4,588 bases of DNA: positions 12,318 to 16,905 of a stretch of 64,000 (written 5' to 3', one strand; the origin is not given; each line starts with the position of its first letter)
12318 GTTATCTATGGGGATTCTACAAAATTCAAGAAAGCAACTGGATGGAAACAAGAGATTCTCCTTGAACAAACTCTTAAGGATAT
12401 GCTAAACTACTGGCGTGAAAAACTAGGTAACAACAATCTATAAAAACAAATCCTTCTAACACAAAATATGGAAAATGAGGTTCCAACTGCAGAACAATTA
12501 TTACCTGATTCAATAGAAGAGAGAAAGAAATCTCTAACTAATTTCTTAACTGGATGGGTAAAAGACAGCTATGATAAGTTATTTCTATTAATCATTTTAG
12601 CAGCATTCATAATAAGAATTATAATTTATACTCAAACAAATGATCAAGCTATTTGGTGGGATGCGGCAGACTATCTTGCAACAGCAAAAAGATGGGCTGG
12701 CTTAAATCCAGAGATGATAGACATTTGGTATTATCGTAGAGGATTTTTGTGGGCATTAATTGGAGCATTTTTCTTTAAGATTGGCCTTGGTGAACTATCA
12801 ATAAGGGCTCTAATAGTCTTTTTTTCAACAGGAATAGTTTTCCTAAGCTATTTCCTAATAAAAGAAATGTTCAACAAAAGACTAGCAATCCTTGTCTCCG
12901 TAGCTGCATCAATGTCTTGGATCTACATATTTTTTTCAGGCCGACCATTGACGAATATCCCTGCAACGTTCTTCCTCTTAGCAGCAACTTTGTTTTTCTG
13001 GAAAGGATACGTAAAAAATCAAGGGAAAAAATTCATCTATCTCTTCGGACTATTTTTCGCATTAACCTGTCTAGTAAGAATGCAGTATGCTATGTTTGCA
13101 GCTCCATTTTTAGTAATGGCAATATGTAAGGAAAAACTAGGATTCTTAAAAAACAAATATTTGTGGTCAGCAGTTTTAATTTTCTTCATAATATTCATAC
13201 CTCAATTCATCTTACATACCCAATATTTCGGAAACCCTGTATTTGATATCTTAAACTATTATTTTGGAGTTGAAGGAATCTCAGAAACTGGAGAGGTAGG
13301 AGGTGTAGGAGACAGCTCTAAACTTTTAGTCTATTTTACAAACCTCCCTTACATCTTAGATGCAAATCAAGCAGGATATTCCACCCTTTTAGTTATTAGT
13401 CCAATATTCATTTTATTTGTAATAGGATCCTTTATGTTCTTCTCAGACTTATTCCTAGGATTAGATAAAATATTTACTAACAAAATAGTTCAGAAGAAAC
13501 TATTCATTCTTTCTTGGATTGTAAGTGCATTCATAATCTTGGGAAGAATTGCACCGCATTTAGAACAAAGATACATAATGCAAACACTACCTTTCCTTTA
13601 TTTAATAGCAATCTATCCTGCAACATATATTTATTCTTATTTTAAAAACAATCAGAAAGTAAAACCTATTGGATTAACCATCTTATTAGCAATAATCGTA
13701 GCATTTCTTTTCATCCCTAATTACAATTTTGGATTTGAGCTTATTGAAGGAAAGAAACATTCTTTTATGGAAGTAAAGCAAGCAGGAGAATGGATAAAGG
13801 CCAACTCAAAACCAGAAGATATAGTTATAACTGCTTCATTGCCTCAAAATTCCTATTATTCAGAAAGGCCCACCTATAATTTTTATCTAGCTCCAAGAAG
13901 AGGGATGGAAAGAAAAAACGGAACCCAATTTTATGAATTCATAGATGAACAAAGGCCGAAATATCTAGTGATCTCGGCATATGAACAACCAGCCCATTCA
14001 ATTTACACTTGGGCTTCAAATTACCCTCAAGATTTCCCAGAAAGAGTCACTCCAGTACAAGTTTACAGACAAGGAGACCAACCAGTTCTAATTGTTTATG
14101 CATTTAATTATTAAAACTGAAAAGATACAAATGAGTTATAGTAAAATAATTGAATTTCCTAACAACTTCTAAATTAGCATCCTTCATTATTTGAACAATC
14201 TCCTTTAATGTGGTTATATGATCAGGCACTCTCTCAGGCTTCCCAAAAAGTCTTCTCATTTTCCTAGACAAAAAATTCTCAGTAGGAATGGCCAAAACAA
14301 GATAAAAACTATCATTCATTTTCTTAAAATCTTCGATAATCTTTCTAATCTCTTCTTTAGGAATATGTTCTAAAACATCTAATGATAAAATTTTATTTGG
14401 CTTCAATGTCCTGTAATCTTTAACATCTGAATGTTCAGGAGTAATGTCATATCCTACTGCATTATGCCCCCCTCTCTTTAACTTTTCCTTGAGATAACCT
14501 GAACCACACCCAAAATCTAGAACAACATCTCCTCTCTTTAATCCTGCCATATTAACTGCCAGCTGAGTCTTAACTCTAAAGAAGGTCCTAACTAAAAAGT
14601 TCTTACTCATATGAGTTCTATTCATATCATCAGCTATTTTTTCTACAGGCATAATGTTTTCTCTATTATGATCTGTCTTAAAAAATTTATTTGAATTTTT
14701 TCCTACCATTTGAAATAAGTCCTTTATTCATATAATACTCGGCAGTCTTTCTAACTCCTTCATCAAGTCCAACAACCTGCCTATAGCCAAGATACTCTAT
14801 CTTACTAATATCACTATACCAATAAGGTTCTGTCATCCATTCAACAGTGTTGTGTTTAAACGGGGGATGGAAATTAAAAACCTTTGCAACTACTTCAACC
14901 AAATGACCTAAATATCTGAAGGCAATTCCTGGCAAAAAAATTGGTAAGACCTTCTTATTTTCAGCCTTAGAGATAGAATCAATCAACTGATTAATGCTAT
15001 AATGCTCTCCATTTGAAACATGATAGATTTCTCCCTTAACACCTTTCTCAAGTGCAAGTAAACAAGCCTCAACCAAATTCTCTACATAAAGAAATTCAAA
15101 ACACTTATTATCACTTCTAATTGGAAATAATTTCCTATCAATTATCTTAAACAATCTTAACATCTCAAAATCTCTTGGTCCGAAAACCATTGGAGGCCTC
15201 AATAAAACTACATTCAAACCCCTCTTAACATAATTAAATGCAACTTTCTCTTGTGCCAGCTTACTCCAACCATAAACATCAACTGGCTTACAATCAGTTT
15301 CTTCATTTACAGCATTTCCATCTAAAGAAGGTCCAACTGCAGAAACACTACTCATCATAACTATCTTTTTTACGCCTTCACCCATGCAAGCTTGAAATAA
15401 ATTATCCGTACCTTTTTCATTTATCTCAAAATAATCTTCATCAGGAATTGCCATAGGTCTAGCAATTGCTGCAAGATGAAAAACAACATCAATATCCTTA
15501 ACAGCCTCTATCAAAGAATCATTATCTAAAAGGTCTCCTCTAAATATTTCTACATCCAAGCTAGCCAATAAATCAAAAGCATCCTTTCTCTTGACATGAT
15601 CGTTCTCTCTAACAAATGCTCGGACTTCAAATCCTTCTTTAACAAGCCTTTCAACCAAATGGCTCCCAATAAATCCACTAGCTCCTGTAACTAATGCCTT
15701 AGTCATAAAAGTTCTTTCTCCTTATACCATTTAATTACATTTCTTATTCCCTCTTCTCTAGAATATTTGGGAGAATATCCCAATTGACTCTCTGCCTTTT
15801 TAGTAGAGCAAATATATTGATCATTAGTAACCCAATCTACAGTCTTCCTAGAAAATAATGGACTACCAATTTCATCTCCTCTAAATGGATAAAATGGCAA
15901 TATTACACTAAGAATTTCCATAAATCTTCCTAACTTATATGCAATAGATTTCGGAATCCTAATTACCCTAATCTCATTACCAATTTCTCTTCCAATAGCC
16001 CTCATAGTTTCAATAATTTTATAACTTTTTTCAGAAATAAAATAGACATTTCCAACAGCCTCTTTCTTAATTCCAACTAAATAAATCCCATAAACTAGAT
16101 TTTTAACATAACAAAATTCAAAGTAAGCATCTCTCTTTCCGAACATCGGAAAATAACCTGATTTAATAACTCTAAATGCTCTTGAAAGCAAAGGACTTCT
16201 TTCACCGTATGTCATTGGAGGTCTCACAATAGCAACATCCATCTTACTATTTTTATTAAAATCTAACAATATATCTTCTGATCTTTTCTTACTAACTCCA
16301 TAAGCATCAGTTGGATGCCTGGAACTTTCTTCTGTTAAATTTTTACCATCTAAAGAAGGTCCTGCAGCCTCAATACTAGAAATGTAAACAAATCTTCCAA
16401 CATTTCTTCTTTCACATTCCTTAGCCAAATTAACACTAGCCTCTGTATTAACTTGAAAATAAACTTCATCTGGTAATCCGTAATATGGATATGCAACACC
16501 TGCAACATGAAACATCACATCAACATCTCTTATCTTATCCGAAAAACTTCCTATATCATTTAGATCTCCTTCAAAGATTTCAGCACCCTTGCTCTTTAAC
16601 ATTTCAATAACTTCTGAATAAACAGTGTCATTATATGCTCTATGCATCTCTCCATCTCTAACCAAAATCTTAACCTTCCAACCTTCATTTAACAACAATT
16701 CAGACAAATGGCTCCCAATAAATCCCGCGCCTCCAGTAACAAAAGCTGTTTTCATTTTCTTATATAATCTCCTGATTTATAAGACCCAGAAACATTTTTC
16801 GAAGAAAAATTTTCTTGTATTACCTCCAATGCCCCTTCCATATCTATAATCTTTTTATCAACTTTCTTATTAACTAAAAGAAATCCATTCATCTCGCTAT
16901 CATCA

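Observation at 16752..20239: Unusual trio inside the glycan locus: AlkP-superfamily metalloenzyme, SPASM-like radical SAM, and a 422-aa Pol-beta-fold nucleotidyltransferase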

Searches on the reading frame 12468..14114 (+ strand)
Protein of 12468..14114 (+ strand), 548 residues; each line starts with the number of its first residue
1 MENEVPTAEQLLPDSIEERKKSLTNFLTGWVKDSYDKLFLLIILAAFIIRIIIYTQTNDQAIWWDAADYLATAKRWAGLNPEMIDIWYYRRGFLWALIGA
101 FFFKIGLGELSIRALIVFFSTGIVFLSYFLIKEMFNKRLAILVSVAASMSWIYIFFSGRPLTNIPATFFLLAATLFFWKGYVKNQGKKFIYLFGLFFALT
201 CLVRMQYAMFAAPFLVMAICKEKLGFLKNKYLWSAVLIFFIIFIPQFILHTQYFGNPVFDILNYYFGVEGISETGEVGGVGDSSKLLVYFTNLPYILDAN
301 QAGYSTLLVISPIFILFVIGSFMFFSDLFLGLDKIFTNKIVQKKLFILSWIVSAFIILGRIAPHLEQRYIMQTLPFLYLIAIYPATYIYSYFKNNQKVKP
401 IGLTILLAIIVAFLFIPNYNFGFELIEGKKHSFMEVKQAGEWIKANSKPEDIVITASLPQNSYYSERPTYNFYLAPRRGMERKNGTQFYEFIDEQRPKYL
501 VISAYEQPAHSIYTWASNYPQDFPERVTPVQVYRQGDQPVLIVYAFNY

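Call 4: search_protein_families(library=pfam, proteins=[window:12468-14114:+], max_evalue=0.01)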
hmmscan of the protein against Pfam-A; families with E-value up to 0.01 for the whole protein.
window:12468-14114:+ (548 aa): 2 families
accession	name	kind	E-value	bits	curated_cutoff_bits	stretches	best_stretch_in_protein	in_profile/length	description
PF13231.12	PMT_2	-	2.7e-11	44.4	26.1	1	94-247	5-158/160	Dolichyl-phosphate-mannose-protein mannosyltransferase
PF03901.23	Glyco_transf_22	-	2.6e-09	37.2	23.8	1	110-263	81-238/414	Alg9-like mannosyltransferase family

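Call 51: search_protein_families(library=ncbifam, proteins=[window:12468-14114:+], max_evalue=0.00001)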
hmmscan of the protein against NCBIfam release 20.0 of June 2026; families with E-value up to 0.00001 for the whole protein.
window:12468-14114:+ (548 aa): 0 families

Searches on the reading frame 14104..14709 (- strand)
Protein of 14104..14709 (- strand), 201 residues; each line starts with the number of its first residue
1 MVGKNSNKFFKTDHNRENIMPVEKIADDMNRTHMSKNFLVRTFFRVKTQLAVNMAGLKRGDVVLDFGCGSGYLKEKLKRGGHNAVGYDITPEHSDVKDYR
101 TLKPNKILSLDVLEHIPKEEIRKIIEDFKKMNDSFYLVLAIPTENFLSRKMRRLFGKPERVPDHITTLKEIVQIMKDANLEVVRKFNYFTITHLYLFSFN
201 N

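Call 4: search_protein_families(library=pfam, proteins=[window:14104-14709:-], max_evalue=0.01)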
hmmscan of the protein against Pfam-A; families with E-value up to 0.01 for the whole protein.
window:14104-14709:- (201 aa): 8 families
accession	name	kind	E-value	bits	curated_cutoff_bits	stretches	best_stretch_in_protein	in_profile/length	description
PF13489.12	Methyltransf_23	-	4.8e-13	49.6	27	1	57-184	20-163/164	Methyltransferase domain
PF13649.12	Methyltransf_25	-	6.9e-05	23.9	27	1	63-96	1-36/97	Methyltransferase domain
PF02353.26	CMAS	-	0.00025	20.9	27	0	46-93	49-97/273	Mycolic acid cyclopropane synthetase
PF08241.18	Methyltransf_11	-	0.00066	20.7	21.2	1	64-102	1-39/95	Methyltransferase domain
PF13847.12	Methyltransf_31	-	0.00079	19.6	27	1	58-92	2-39/145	Methyltransferase domain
PF01555.25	N6_N4_Mtase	-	0.0014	19.1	26.7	1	57-95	179-217/221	DNA methylase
PF08242.18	Methyltransf_12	-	0.0024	19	30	0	64-94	1-33/98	Methyltransferase domain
PF13679.12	Methyltransf_32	-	0.0061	17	27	0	44-95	10-67/143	Methyltransferase domain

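Call 51: search_protein_families(library=ncbifam, proteins=[window:14104-14709:-], max_evalue=0.00001)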
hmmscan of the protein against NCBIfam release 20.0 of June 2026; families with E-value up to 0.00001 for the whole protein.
window:14104-14709:- (201 aa): 2 families
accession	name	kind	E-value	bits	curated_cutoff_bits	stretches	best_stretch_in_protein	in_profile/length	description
TIGR02021.1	BchM-ChlM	equivalog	7.5e-08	32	158.9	0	57-91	52-86/218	magnesium protoporphyrin IX methyltransferase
NF045667.1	MTase_DVU1556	equivalog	3.4e-06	26.7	155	1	48-94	11-58/213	DVU_1556 family methyltransferase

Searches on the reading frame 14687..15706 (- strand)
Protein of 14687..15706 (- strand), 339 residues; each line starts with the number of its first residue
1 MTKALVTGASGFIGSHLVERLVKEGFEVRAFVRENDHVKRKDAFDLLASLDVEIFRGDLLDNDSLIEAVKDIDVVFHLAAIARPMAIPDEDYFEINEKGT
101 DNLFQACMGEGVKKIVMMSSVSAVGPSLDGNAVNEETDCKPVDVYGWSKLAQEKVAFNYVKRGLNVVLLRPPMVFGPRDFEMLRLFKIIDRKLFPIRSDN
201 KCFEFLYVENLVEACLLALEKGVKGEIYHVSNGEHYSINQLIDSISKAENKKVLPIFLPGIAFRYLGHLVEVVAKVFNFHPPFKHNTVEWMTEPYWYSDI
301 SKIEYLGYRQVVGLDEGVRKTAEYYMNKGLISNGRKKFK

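Call 4: search_protein_families(library=pfam, proteins=[window:14687-15706:-], max_evalue=0.01)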
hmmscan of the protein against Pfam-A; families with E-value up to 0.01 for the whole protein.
window:14687-15706:- (339 aa): 11 families
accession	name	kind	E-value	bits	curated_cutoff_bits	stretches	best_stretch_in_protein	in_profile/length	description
PF01370.27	Epimerase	-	4.5e-42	144.5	20.9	1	4-230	1-239/240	NAD dependent epimerase/dehydratase family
PF01073.25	3Beta_HSD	-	1.5e-36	126.3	22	1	5-234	1-252/280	3-beta hydroxysteroid dehydrogenase/isomerase family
PF16363.11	GDP_Man_Dehyd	-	1.6e-27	97.3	27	1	5-320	1-331/332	GDP-mannose 4,6 dehydratase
PF13460.12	NAD_binding_10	-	3.7e-21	76.3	27.2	1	8-173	1-145/184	NAD(P)H-binding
PF05368.20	NmrA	-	9.6e-19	68.5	27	1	4-120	5-107/298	NmrA-like family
PF07993.18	NAD_binding_4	-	1.2e-16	61.1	20.1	1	6-176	1-209/258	Male sterility protein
PF04321.23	RmlD_sub_bind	-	2.9e-15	56.5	27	1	3-250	2-232/287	RmlD substrate binding domain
PF02719.21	Polysacc_synt_2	-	2e-14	53.9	20.2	1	5-248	2-246/293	Polysaccharide biosynthesis protein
PF00106.31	adh_short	-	3.3e-06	27.2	26.6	1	4-123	3-139/195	short chain dehydrogenase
PF08659.16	KR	-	5.2e-05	23.7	22.6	1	4-124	3-140/180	KR domain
PF13561.12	adh_short_C2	-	0.0017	18.4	27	1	13-123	8-133/236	Enoyl-(Acyl carrier protein) reductase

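Call 51: search_protein_families(library=ncbifam, proteins=[window:14687-15706:-], max_evalue=0.00001)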
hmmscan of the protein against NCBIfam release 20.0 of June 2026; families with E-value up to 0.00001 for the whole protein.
window:14687-15706:- (339 aa): 29 families (the best 25 are shown)
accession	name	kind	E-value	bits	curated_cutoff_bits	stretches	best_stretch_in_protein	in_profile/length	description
TIGR03466.1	HpnA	hypoth_equivalog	7.6e-47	159.8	367.65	1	3-329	2-325/327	hopanoid-associated sugar epimerase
NF052578.1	StrlDmthSdmBMthl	equivalog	5.4e-37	128.3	600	1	4-247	3-243/328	sterol demethylase protein SdmB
NF042422.1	oxyalk_red_OleD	equivalog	1.1e-35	123.6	580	1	3-323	2-326/329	2-alkyl-3-oxoalkanoate reductase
NF042423.1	oxyalk_red_Shew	equivalog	6.6e-35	120.7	580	1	2-320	9-330/331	2-alkyl-3-oxoalkanoate reductase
TIGR04180.1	EDH_00030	hypoth_equivalog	1.7e-34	119.2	475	1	5-253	2-260/297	NAD-dependent 4,6-dehydratase LegB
TIGR01179.1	galE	equivalog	5.3e-26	91.2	262.3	1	4-171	2-173/332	UDP-glucose 4-epimerase GalE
TIGR02197.1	heptose_epim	equivalog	1.1e-22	80.7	274.6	1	5-252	2-263/316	ADP-glyceromanno-heptose 6-epimerase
TIGR01181.1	dTDP_gluc_dehyt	equivalog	2.2e-19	69.7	365.1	1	4-328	2-314/321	dTDP-glucose 4,6-dehydratase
NF043036.1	ErythonDh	equivalog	6.7e-18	64.9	325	1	3-164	2-168/321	D-erythronate dehydrogenase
TIGR01746.1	Thioester-redct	subfamily_domain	1.6e-17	63.8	213.35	1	5-249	3-281/371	thioester reductase domain-containing protein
TIGR03589.1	PseB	equivalog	5.5e-16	58.4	407.75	1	4-254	7-249/324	UDP-N-acetylglucosamine 4,6-dehydratase (inverting)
NF041293.1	G6PDh_Azf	equivalog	2.9e-14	53.1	400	1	4-126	5-121/252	NAD-dependent glucose-6-phosphate dehydrogenase Azf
NF005539.0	PRK07201.1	equivalog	2.6e-13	49.6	549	1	5-250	4-267/657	SDR family oxidoreductase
NF007956.0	PRK10675.1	subfamily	8.5e-13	48.1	394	1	3-157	2-161/338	UDP-glucose 4-epimerase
TIGR01214.1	rmlD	equivalog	1.1e-12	47.7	224.05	1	4-251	2-228/285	dTDP-4-dehydrorhamnose reductase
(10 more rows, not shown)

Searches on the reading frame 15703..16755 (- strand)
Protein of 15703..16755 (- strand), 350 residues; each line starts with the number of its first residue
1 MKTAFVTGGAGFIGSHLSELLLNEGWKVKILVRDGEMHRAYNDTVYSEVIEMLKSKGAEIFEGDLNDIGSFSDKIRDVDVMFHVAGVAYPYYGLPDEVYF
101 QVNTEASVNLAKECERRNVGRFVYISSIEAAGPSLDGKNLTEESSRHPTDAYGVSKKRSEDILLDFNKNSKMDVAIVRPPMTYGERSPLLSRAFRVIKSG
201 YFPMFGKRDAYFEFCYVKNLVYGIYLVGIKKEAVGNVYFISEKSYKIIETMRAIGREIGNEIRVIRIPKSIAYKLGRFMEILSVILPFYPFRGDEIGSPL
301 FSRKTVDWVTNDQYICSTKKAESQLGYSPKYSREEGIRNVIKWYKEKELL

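Call 4: search_protein_families(library=pfam, proteins=[window:15703-16755:-], max_evalue=0.01)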
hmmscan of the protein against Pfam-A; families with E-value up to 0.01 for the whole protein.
window:15703-16755:- (350 aa): 11 families
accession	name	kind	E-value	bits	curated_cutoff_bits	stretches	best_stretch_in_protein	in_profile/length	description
PF01370.27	Epimerase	-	3.2e-33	115.6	20.9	1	5-233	2-230/240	NAD dependent epimerase/dehydratase family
PF01073.25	3Beta_HSD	-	7.4e-29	101.1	22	1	6-244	2-252/280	3-beta hydroxysteroid dehydrogenase/isomerase family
PF16363.11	GDP_Man_Dehyd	-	1.2e-25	91.2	27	1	5-339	1-331/332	GDP-mannose 4,6 dehydratase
PF13460.12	NAD_binding_10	-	2.7e-14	53.9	27.2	1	8-182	1-146/184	NAD(P)H-binding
PF07993.18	NAD_binding_4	-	4.2e-14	52.8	20.1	1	6-188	1-213/258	Male sterility protein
PF05368.20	NmrA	-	9.9e-14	52.1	27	1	2-126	3-106/298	NmrA-like family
PF04321.23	RmlD_sub_bind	-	1.5e-08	34.5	27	1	5-186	4-155/287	RmlD substrate binding domain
PF02719.21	Polysacc_synt_2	-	7.1e-08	32.4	20.2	1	5-178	2-167/293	Polysaccharide biosynthesis protein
PF00106.31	adh_short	-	0.00018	21.5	26.6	1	2-130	1-139/195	short chain dehydrogenase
PF08659.16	KR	-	0.0024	18.3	22.6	0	4-87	3-85/180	KR domain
PF00070.33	Pyr_redox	-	0.0039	18.1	22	1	9-61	6-58/82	Pyridine nucleotide-disulphide oxidoreductase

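Call 51: search_protein_families(library=ncbifam, proteins=[window:15703-16755:-], max_evalue=0.00001)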
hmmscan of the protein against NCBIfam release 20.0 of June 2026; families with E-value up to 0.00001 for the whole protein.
window:15703-16755:- (350 aa): 21 families
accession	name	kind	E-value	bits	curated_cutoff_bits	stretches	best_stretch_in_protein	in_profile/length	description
TIGR03466.1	HpnA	hypoth_equivalog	2.9e-31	108.6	367.65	1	3-348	2-325/327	hopanoid-associated sugar epimerase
TIGR04180.1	EDH_00030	hypoth_equivalog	4.9e-29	101.3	475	1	5-265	2-263/297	NAD-dependent 4,6-dehydratase LegB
NF042423.1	oxyalk_red_Shew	equivalog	2.6e-26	92.5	580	1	2-338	9-329/331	2-alkyl-3-oxoalkanoate reductase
NF042422.1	oxyalk_red_OleD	equivalog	8e-22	78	580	1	5-343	4-327/329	2-alkyl-3-oxoalkanoate reductase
TIGR01181.1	dTDP_gluc_dehyt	equivalog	1.6e-21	76.8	365.1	1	5-348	3-315/321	dTDP-glucose 4,6-dehydratase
TIGR01179.1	galE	equivalog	1.9e-20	73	262.3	1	5-178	3-172/332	UDP-glucose 4-epimerase GalE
NF052578.1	StrlDmthSdmBMthl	equivalog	8.6e-17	61.9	600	1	3-349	2-327/328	sterol demethylase protein SdmB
TIGR02197.1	heptose_epim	equivalog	2.3e-13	50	274.6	1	6-221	3-223/316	ADP-glyceromanno-heptose 6-epimerase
NF043036.1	ErythonDh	equivalog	3.8e-13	49.3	325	1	5-180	4-177/321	D-erythronate dehydrogenase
NF007956.0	PRK10675.1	subfamily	2.2e-10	40.2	394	1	4-178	3-176/338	UDP-glucose 4-epimerase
TIGR02622.1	CDP_4_6_dhtase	equivalog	3.6e-09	36.2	278.45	0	2-112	5-113/352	CDP-glucose 4,6-dehydratase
NF005539.0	PRK07201.1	equivalog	6e-09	35.2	549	1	5-185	4-180/657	SDR family oxidoreductase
TIGR01746.1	Thioester-redct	subfamily_domain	1.5e-08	34.3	213.35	1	5-187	3-207/371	thioester reductase domain-containing protein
TIGR01777.1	yfcH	hypoth_equivalog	2.7e-08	33.7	207.35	1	5-280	2-263/292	TIGR01777 family oxidoreductase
TIGR01214.1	rmlD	equivalog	2e-07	30.4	224.05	1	5-187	3-155/285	dTDP-4-dehydrorhamnose reductase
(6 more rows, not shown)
